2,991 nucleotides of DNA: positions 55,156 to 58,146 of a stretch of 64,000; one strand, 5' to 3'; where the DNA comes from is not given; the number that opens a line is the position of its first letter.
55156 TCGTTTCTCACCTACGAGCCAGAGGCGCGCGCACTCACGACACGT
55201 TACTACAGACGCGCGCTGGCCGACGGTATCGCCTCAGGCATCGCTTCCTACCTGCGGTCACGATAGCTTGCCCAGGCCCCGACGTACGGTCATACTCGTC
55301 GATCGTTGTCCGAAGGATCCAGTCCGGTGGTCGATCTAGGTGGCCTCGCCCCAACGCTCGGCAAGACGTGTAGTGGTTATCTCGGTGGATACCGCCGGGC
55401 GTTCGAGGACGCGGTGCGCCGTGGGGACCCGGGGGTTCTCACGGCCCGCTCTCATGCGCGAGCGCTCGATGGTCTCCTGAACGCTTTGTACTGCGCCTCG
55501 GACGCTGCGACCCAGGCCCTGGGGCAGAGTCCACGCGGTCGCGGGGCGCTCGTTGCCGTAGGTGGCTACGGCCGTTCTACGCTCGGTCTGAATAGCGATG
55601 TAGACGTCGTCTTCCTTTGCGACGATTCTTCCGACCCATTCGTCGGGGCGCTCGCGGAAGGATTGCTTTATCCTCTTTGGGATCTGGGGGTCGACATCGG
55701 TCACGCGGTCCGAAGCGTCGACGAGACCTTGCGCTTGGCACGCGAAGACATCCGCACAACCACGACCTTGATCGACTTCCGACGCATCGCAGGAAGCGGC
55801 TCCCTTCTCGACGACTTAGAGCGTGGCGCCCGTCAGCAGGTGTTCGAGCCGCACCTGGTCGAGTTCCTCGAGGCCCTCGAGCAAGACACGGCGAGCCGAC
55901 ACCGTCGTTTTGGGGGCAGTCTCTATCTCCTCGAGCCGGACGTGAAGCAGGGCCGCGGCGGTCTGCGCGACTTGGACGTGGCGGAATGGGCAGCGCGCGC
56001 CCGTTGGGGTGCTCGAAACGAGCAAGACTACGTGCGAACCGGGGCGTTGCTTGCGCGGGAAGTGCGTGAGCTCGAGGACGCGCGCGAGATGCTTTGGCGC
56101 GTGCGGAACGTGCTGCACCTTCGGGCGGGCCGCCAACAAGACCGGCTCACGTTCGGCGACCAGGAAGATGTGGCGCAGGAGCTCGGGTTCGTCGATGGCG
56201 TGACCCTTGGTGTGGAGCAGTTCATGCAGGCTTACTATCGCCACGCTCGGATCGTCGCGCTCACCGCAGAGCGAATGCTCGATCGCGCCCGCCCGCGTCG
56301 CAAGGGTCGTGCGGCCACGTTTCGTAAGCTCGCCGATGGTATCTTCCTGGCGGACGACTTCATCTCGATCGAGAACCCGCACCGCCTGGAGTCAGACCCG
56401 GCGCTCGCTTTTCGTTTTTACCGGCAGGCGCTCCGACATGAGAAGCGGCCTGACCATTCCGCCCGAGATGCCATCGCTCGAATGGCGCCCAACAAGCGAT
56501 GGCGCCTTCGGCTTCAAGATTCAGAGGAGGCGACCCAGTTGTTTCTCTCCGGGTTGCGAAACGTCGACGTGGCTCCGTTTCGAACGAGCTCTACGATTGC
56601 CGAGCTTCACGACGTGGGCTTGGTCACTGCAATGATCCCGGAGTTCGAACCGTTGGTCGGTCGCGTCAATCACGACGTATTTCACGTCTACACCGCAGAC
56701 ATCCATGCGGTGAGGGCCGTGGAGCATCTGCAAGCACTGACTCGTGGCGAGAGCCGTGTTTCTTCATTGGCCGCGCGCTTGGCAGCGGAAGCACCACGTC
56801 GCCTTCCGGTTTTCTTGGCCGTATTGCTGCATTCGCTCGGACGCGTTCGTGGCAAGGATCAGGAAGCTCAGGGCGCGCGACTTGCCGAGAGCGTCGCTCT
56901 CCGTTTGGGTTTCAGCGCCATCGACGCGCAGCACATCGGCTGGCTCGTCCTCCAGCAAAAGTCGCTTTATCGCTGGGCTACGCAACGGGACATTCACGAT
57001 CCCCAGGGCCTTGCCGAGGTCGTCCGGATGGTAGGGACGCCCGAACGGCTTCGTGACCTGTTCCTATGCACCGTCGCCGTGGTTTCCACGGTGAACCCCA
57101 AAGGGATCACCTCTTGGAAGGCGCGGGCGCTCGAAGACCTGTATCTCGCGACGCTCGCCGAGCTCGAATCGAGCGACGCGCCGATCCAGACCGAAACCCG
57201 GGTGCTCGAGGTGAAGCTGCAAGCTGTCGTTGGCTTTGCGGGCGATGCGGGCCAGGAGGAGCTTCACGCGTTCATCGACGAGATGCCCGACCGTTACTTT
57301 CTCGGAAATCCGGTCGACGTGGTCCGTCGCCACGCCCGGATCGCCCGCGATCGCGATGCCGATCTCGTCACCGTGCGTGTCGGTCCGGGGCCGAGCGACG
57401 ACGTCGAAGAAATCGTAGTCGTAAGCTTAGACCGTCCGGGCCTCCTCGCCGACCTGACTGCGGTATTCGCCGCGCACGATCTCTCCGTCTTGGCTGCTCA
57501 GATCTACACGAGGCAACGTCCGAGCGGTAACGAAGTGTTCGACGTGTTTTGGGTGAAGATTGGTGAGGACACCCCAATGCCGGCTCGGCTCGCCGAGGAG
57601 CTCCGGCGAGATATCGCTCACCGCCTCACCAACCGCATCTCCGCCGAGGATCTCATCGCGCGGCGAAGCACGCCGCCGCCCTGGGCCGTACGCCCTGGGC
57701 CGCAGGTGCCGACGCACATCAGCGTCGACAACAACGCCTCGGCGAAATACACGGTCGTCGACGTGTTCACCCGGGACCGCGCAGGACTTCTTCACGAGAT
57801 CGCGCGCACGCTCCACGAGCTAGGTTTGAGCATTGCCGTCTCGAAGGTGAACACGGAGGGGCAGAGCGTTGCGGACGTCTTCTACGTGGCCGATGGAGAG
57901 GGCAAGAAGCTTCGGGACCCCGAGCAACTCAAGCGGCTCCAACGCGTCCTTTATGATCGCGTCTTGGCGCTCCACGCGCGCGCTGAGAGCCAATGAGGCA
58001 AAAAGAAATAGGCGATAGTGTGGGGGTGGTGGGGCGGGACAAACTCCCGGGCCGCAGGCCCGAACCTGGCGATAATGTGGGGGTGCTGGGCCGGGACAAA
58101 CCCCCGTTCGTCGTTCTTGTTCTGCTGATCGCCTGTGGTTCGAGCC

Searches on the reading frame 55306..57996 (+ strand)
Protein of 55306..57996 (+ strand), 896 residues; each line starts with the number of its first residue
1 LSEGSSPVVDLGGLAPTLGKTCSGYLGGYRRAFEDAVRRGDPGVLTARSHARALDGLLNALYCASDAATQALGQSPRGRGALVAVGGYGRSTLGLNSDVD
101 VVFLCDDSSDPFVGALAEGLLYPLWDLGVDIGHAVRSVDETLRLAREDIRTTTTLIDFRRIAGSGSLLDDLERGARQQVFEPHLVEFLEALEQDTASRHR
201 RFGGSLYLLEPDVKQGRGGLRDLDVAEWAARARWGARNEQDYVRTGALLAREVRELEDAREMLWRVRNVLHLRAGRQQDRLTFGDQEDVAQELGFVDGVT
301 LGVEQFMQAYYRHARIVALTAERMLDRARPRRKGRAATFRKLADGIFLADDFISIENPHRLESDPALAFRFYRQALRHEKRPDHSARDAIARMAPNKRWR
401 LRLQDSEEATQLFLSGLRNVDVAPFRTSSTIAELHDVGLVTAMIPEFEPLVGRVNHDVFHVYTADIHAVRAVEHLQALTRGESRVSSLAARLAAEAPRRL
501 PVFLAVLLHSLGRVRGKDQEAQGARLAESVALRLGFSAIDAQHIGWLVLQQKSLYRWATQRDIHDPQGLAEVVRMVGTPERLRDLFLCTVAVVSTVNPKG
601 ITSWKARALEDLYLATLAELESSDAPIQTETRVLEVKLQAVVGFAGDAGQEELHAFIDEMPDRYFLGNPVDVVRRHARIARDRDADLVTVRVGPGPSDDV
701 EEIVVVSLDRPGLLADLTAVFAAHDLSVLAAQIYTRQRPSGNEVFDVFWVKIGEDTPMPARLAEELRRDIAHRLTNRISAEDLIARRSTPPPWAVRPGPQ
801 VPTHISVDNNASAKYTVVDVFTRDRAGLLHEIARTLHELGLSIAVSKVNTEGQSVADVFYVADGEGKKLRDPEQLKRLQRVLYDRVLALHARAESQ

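Call 87: search_protein_families(library=pfam, proteins=[window:55306-57996:+], max_evalue=0.00001)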
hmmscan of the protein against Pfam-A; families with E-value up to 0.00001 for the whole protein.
window:55306-57996:+ (896 aa): 5 families
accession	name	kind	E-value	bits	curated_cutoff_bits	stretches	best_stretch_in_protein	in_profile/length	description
PF08335.16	GlnD_UR_UTase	-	2e-35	122.3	21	1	187-323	2-139/141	GlnD PII-uridylyltransferase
PF01842.31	ACT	-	3.2e-15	56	27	1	703-747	3-46/66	ACT domain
PF24931.1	ACT_ACR9_3rd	-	5.1e-10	39.7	27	1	805-883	2-81/98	ACR9-like, ACT-like domain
PF13291.12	ACT_4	-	5.7e-07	30.6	27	0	703-738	9-44/80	ACT domain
PF24914.1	ACR10_N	-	8.2e-06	25.6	27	0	812-875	7-71/80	ACT domain-containing protein ACR10, N-terminal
